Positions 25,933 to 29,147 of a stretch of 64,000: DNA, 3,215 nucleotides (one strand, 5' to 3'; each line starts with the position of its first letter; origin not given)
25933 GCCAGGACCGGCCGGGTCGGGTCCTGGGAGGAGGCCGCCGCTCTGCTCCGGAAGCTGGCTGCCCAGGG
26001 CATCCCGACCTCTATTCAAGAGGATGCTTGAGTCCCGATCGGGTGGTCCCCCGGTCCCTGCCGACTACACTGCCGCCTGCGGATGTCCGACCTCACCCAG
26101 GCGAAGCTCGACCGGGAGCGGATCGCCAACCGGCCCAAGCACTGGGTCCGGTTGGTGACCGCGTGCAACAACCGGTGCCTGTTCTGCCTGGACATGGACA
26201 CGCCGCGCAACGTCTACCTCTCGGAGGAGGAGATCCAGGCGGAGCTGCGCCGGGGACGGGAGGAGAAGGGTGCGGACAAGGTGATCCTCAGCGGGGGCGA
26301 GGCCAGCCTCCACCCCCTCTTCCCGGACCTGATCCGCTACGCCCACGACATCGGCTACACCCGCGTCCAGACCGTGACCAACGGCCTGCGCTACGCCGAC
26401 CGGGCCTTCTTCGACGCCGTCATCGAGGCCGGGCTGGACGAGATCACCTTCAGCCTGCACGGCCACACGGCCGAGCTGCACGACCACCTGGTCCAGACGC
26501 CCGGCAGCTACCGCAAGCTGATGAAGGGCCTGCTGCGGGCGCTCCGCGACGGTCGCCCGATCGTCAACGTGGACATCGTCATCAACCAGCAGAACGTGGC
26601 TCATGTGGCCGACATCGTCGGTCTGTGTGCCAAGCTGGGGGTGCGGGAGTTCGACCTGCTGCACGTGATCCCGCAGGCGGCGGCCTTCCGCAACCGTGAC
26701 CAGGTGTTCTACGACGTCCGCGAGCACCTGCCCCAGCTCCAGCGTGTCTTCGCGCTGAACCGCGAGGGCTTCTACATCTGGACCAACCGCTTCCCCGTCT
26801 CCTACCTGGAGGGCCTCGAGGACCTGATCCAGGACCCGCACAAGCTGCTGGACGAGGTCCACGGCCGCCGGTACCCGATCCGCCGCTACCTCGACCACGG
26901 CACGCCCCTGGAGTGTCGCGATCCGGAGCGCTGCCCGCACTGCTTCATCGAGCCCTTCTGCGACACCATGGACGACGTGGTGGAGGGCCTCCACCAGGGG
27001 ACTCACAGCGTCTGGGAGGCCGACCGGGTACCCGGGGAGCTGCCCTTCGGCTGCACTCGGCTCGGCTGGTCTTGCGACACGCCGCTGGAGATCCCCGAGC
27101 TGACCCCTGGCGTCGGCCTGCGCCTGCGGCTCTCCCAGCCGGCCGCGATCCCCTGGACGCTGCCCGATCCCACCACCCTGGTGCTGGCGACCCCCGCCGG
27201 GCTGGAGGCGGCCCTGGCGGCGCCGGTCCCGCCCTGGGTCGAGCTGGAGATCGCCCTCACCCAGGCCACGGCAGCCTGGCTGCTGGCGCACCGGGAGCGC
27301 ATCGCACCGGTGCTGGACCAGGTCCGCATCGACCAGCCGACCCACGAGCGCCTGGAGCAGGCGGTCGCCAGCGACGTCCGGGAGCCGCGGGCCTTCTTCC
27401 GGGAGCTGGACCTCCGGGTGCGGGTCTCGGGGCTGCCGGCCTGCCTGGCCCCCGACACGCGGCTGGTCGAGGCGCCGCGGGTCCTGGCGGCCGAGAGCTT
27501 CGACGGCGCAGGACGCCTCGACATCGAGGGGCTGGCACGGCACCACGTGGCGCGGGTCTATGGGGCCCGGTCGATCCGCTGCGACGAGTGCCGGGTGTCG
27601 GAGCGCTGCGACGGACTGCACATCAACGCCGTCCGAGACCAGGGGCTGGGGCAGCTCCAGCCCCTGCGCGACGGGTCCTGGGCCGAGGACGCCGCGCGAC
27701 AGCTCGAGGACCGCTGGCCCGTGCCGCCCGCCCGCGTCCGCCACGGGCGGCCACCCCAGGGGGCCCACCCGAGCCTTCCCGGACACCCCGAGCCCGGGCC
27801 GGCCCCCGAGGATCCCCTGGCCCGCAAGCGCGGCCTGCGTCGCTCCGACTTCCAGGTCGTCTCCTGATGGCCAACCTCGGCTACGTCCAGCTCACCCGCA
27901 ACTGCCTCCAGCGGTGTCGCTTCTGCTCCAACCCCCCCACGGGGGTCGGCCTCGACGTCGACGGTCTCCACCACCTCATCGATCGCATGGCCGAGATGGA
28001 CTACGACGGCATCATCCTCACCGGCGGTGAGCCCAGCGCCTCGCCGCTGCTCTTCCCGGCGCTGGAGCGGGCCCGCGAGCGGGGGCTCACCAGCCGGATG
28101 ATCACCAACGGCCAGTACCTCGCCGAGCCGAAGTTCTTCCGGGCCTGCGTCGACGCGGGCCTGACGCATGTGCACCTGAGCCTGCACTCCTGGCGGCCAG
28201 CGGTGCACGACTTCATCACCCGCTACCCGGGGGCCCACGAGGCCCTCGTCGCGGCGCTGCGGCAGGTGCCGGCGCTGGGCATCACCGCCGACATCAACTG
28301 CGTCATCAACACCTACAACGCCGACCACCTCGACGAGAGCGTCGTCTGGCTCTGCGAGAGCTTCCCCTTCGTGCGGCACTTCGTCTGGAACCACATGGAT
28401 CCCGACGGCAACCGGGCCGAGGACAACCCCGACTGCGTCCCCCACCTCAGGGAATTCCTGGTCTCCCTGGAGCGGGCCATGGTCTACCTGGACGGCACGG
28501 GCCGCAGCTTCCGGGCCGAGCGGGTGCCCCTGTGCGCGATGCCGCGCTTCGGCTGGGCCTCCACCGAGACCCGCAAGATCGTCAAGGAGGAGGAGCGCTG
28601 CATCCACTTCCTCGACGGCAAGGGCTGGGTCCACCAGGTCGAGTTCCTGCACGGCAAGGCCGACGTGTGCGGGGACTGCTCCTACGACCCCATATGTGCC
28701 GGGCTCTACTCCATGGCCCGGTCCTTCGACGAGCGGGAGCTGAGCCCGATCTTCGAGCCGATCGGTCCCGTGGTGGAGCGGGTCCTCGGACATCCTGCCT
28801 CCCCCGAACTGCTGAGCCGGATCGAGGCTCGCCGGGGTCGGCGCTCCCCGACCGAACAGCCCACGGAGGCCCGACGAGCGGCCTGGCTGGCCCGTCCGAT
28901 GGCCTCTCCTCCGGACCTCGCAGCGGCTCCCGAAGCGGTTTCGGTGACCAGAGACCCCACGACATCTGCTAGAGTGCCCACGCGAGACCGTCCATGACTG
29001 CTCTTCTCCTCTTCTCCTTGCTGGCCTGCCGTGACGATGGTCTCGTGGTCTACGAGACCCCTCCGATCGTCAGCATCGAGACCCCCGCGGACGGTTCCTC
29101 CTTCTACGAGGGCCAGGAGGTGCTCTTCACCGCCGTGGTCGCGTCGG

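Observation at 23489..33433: Second, paralogous multi-radical-SAM operon coupled to a paralogous lipoprotein but with no visible precursor peptide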

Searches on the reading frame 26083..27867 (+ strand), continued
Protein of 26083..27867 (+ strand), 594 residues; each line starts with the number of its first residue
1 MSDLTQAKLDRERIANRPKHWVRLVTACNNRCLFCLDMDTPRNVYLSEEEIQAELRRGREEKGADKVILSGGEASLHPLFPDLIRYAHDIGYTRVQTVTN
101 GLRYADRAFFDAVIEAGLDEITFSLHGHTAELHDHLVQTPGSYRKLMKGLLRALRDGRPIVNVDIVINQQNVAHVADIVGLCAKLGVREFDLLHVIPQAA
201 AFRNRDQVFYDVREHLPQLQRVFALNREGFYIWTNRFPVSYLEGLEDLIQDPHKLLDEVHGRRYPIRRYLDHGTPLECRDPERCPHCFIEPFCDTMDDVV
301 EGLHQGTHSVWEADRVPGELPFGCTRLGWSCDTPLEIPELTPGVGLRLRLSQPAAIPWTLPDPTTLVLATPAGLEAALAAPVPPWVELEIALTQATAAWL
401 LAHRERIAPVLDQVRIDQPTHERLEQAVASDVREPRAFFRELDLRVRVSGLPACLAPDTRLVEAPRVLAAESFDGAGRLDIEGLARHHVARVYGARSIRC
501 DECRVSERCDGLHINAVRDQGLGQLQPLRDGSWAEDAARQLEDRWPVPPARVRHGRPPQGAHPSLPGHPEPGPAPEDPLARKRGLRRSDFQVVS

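Call 52: search_solved_structures(query=A2, max_evalue=0.001)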
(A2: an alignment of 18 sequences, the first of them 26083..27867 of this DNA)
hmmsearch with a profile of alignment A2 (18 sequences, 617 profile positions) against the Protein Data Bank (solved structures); distinct sequences matched with E-value up to 0.001: 11.
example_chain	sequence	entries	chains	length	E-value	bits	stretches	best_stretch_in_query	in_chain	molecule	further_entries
7vob_C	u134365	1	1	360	6.1e-13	51.3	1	22-194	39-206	Cytosylglucuronate decarboxylase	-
7voc_C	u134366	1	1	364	6.3e-13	51.2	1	22-194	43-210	Cytosylglucuronate decarboxylase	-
7tol_A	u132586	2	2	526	4.6e-09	38.4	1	28-129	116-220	glycerol dibiphytanyl glycerol tetraether - macrocyclic archaeol synthase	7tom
6efn_A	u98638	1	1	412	1.3e-08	36.9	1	26-190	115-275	Sporulation killing factor maturation protein SkfB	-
6c8v_A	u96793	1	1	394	3.1e-05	25.8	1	64-214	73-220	Coenzyme PQQ synthesis protein E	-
6b4c_A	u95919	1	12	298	3.9e-05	25.5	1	29-110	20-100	Viperin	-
9dgw_A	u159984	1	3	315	4.4e-05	25.3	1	29-110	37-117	Radical SAM core domain-containing protein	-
9dfw_A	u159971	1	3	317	4.4e-05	25.3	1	29-110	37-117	Radical SAM core domain-containing protein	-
7n7i_A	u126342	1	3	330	4.7e-05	25.2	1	29-110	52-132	Viperin-like enzyme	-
8wm2_A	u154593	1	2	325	5.1e-05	25.1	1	25-128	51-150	Fe-S radical SAM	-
9cg2_A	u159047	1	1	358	0.00032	22.5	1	80-197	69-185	Elp3/MiaA/NifB-like radical SAM core domain-containing protein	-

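Call 56: search_dna_similar(query=L009:6782-8317:+, collection=plasmids, mode=protein, max_rows=8)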
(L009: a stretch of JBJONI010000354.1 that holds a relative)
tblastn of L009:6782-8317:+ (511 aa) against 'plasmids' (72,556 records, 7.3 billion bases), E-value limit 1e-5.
Records with a match: 531; places in all: 542; records where one place covers at least 80% of the query: 390.
Best place of each record, by identity: <60% 531.
By first word of the organism name: Klebsiella 319; Rhizobium 34; Bacillus 34; Agrobacterium 26; Leisingera 14; Clostridium 10; Paracoccus 10; Sinorhizobium 8; Mesorhizobium 5; Novosphingobium 4; and 45 more.
By predicted mobility (MOB-suite, as given by PLSDB): conjugative 355; non-mobilizable 159; mobilizable 17.
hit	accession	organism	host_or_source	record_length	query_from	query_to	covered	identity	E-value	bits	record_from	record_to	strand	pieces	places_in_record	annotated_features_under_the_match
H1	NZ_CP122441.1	Mesorhizobium sp. WSM4875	Cicer arietinum kabuli,cell culture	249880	8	501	97%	36.0%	9e-88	302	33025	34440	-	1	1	hxsB: His-Xaa-Ser system radical SAM maturase HxsB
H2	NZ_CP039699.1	Novosphingobium sp. EMRT-2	cell,freshwater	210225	26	501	93%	35.5%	1e-83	290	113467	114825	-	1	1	hxsB: His-Xaa-Ser system radical SAM maturase HxsB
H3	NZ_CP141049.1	Microvirga lotononidis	-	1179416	19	502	95%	34.3%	3e-82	286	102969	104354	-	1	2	none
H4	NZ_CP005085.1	Sphingobium sp. TKS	-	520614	27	501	93%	34.7%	3e-79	277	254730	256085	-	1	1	hxsB: His-Xaa-Ser system radical SAM maturase HxsB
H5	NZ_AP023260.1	Mesorhizobium sp. L-2-11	Lotus japonicus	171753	15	501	95%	33.7%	4e-78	274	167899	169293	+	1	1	hxsB: His-Xaa-Ser system radical SAM maturase HxsB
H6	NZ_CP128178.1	Sphingobium baderi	mixed culture,activated sludge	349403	27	501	93%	34.5%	8e-79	276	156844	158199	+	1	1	hxsB: His-Xaa-Ser system radical SAM maturase HxsB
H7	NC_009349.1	Aeromonas salmonicida subsp. salmonicida A449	-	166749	28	502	93%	34.4%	2e-83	289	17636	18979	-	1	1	hxsB: His-Xaa-Ser system radical SAM maturase HxsB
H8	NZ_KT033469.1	Aeromonas salmonicida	-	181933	28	502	93%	34.4%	2e-83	289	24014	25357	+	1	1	hxsB: His-Xaa-Ser system radical SAM maturase HxsB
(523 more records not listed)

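Call 57: get_annotated_region(hit=H7, flank=4000)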
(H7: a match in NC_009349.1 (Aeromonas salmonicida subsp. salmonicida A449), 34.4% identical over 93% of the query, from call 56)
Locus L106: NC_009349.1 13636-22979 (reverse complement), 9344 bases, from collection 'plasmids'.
description: Aeromonas salmonicida subsp. salmonicida A449 plasmid 4, complete sequence
organism: Aeromonas salmonicida subsp. salmonicida A449 (NCBI taxid 382245)
taxonomy: Bacteria; Pseudomonadota; Gammaproteobacteria; Aeromonadales; Aeromonadaceae; Aeromonas; Aeromonas salmonicida; Aeromonas salmonicida subsp. salmonicida A449
host: -; source: -; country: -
typing (MOB-suite, as given by PLSDB): conjugative; replicon rep_cluster_71; relaxase MOBH,MOBH; mating-pair formation MPF_F
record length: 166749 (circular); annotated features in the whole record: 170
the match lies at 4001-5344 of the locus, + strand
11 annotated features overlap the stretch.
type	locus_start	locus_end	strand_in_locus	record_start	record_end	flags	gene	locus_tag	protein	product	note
CDS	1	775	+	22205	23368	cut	-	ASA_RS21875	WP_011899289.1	KorB domain-containing protein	-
CDS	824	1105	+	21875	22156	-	-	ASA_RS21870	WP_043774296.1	helix-turn-helix domain-containing protein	-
CDS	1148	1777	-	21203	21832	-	-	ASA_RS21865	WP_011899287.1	type I restriction endonuclease subunit M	-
CDS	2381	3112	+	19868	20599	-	-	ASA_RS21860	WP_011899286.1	hypothetical protein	-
CDS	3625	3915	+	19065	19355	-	hxsD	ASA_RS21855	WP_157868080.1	His-Xaa-Ser system protein HxsD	-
CDS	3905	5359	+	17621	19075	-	hxsB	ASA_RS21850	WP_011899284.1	His-Xaa-Ser system radical SAM maturase HxsB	-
CDS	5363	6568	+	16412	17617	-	hxsC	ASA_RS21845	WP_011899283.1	His-Xaa-Ser system radical SAM maturase HxsC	-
CDS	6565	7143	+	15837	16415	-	hxsA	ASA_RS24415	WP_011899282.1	His-Xaa-Ser repeat protein HxsA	-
CDS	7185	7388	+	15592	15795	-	-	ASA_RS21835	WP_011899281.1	DUF5334 family protein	-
CDS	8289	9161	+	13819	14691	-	-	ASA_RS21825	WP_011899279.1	TnsA endonuclease N-terminal domain-containing protein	-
CDS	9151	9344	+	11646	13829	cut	-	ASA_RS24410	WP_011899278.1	hypothetical protein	-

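Call 60: predict_structure(alignment_id=A2)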
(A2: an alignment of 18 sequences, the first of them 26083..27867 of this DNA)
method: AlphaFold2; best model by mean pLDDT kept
length: 594 residues; sequences in the alignment: 18
mean_pLDDT: 87.9   pTM: 0.85
mean pLDDT of the five models: 87.9, 82.2, 80.5, 79.8, 79.7
residues with pLDDT >= 90: 348; 70-90: 207; 50-70: 26; < 50: 13
segments of 3 or more residues with pLDDT < 50: 585-594
pLDDT, mean of each block of 10 residues (from residue 1): 82 82 68 61 77 93 90 85 98 92 90 96 89 86 92 92 89 90 90 73 80 82 84 75 77 79 86 83 78 93 95 92 96 92 95 94 97 97 97 98 97 96 94 97 97 97 94 91 91 91 93 94 94 98 94 89 91 73 49 30
secondary structure, 60 per line:
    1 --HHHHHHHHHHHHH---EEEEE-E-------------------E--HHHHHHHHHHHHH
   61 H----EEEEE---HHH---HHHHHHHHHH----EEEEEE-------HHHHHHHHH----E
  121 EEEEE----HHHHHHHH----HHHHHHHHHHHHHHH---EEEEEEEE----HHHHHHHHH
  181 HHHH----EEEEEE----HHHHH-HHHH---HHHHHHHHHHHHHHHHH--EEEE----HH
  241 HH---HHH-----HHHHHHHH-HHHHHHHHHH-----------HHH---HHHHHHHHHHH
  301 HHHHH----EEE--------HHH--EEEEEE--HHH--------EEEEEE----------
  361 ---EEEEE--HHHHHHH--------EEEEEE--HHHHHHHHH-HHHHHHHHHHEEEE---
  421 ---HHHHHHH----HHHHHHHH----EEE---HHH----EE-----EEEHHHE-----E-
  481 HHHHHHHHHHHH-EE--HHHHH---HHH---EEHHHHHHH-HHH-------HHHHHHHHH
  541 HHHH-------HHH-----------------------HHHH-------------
elements in order: H3-15 E19-23 H48-61 E66-70 H80-89 E94-99 H107-115 E120-125 H130-137 H142-156 E160-167 H172-184 E189-194 H199-203 H205-208 H212-228 E231-234 H239-242 H254-261 H263-272 H290-305 E310-312 E326-331 E345-350 E364-368 H371-377 E386-391 H394-402 H404-413 E414-417 H424-430 H435-442 E447-449 E467-469 H481-492 H498-502 H514-520 H532-544 H578-581

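Call 63: fold_search(model_id=the predicted structure, library=pdb)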
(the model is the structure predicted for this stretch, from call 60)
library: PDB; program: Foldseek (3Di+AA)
matches with E <= 10: 1443; with E <= 0.001: 130
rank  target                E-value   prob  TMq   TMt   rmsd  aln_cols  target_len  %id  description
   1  7vob                  3.3e-10  1.00  0.32  0.56   3.2       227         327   26  The crystal structure of a Radical SAM Enzyme BlsE involved in the Biosynthesis of Blasticidin S (released 2022-05-04)
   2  6efn                  4.0e-09  1.00  0.31  0.47   3.7       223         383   24  Structure of a RiPP maturase, SkfB (released 2018-10-24)
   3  6q2q_A                1.6e-07  1.00  0.31  0.61   3.2       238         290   20  Crystal structure of mouse viperin bound to uridine triphosphate and S-adenosylhomocysteine (released 2020-01-22)
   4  5v1t_A                1.8e-07  1.00  0.31  0.40   6.9       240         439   17  Crystal structure of Streptococcus suis SuiB bound to precursor peptide SuiA (released 2017-08-30)
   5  7tol                  2.0e-07  1.00  0.28  0.33   2.6       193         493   20  X-ray crystal structure of glycerol dibiphytanyl glycerol tetraether - macrocyclic archaeol synthase (GDGT-MAS) from Met (released 2022-08-31)
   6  3cix                  2.2e-07  1.00  0.30  0.49   4.4       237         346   17  X-RAY structure of the [FeFe]-hydrogenase maturase HydE from thermotoga maritima in complex with thiocyanate (released 2008-04-08)
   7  5v1q_B                2.7e-07  1.00  0.30  0.39   6.6       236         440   14  Crystal structure of Streptococcus suis SuiB (released 2017-08-30)
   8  5v1s_B                2.9e-07  1.00  0.30  0.40   7.4       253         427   15  Crystal structure of Streptococcus suis SuiB bound to S-adenosylmethionine (released 2017-08-30)
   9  3ciw                  3.1e-07  1.00  0.29  0.48   4.3       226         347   16  X-RAY structure of the [FeFe]-hydrogenase maturase HydE from thermotoga maritima (released 2008-04-08)
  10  5ff2                  3.1e-07  1.00  0.29  0.48   4.3       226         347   16  HydE from T. maritima in complex with (2R,4R)-TDA (released 2016-04-06)
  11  5few                  3.1e-07  1.00  0.29  0.47   4.5       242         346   17  HydE from T. maritima in complex with S-adenosyl-L-cysteine (final product) (released 2016-04-06)
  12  5vsl_B                3.7e-07  1.00  0.26  0.58   2.7       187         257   21  Crystal structure of viperin with bound [4Fe-4S] cluster and S-adenosylhomocysteine (SAH) (released 2017-06-14)
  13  5vsl_A                3.7e-07  1.00  0.30  0.63   3.4       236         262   18  Crystal structure of viperin with bound [4Fe-4S] cluster and S-adenosylhomocysteine (SAH) (released 2017-06-14)
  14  7o1t                  3.7e-07  1.00  0.30  0.47   4.5       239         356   17  Fe(CO)2CNCl species bound [HydE from T. Maritima (released 2021-05-26)
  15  6q2q_B                3.9e-07  1.00  0.31  0.60   3.3       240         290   20  Crystal structure of mouse viperin bound to uridine triphosphate and S-adenosylhomocysteine (released 2020-01-22)
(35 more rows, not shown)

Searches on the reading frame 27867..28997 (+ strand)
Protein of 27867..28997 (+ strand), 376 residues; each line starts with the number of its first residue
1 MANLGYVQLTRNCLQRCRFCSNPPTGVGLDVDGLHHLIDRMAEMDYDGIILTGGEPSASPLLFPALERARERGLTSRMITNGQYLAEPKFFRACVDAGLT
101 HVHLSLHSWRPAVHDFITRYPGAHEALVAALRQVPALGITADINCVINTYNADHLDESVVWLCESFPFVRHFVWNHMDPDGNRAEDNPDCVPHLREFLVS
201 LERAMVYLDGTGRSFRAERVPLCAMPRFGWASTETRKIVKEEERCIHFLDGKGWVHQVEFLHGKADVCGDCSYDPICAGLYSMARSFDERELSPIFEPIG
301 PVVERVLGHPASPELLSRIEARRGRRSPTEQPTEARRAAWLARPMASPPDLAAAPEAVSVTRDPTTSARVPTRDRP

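Call 5: search_protein_families(library=pfam, proteins=[window:27867-28997:+], max_evalue=0.01)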
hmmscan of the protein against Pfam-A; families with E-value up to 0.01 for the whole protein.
window:27867-28997:+ (376 aa): 1 family
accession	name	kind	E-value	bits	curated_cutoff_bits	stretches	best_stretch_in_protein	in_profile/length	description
PF04055.27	Radical_SAM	-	1.8e-18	67.7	29.5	1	8-160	2-164/166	Radical SAM superfamily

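Call 6: search_protein_families(library=ncbifam, proteins=[window:27867-28997:+], max_evalue=0.01)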
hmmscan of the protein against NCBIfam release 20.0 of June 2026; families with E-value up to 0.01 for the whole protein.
window:27867-28997:+ (376 aa): 33 families (the best 25 are shown)
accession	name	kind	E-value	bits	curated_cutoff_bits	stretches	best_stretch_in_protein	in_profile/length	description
TIGR03977.1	rSAM_pair_HxsC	equivalog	4.7e-23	81.5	267.9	1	7-232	29-260/292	His-Xaa-Ser system radical SAM maturase HxsC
TIGR02109.1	PQQ_syn_pqqE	equivalog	1.1e-15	57.4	381.35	1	7-159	11-166/358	pyrroloquinoline quinone biosynthesis protein PqqE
TIGR04053.2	TIGR04053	equivalog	1.9e-14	53.7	395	1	9-160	14-171/366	TIGR04053 family radical SAM/SPASM domain-containing protein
TIGR04545.1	rSAM_ahbD_hemeb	equivalog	2.1e-14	53.7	500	1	9-174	6-173/339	heme b synthase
NF038332.1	rSAM_rare_HxsC4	exception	6.1e-14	51.9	500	1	44-184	59-200/335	radical SAM protein HxsC4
TIGR04055.1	rSAM_NirJ2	equivalog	2e-13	50.6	500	1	12-157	9-156/326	putative heme d1 biosynthesis radical SAM protein NirJ2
NF045574.1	sacti_mat_StsB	exception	2.2e-13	49.9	625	1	6-159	99-253/466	StsB family radical SAM/SPASM domain sactipeptide maturase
TIGR04303.1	GeoRSP_rSAM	equivalog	2.3e-13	50.4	400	1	10-159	12-161/325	GeoRSP system radical SAM/SPASM protein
TIGR02666.1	moaA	equivalog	1.1e-12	47.6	284.05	1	8-163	15-181/336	GTP 3',8-cyclase MoaA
TIGR04051.1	rSAM_NirJ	equivalog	4.6e-12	45.6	515.45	1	8-181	7-180/354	heme d1 biosynthesis radical SAM protein NirJ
TIGR04251.1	SCM_rSAM_ScmF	equivalog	4.3e-11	42.8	400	1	6-179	7-184/353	SynChlorMet cassette radical SAM/SPASM protein ScmF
TIGR04466.1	rSAM_BlsE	equivalog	9.4e-11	41.7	400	1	30-157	32-157/327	cytosylglucuronate decarboxylase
TIGR04347.1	pseudo_SAM_Halo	equivalog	1.1e-10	41.4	525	1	31-182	70-217/390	TIGR04347 family pseudo-SAM/SPASM protein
TIGR02668.1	moaA_archaeal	equivalog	2.4e-10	39.9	325.25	1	7-158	14-169/303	GTP 3',8-cyclase MoaA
NF038283.1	viperin_w_prok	equivalog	2.7e-10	39.9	180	1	9-153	8-168/281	viperin family antiviral radical SAM protein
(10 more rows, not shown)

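Call 51: search_protein_families(library=padloc, proteins=[window:27867-28997:+], max_evalue=0.001)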
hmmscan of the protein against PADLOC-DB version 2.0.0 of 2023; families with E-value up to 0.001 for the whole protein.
window:27867-28997:+ (376 aa): 2 families
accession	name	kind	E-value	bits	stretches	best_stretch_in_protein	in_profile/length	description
PDLC02904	pVip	-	2.1e-16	58.2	1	9-153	9-155/262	Viperins associated with kinases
PDLC02903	pVip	-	1.9e-14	51.8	1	7-153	4-151/257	Viperins not associated with kinases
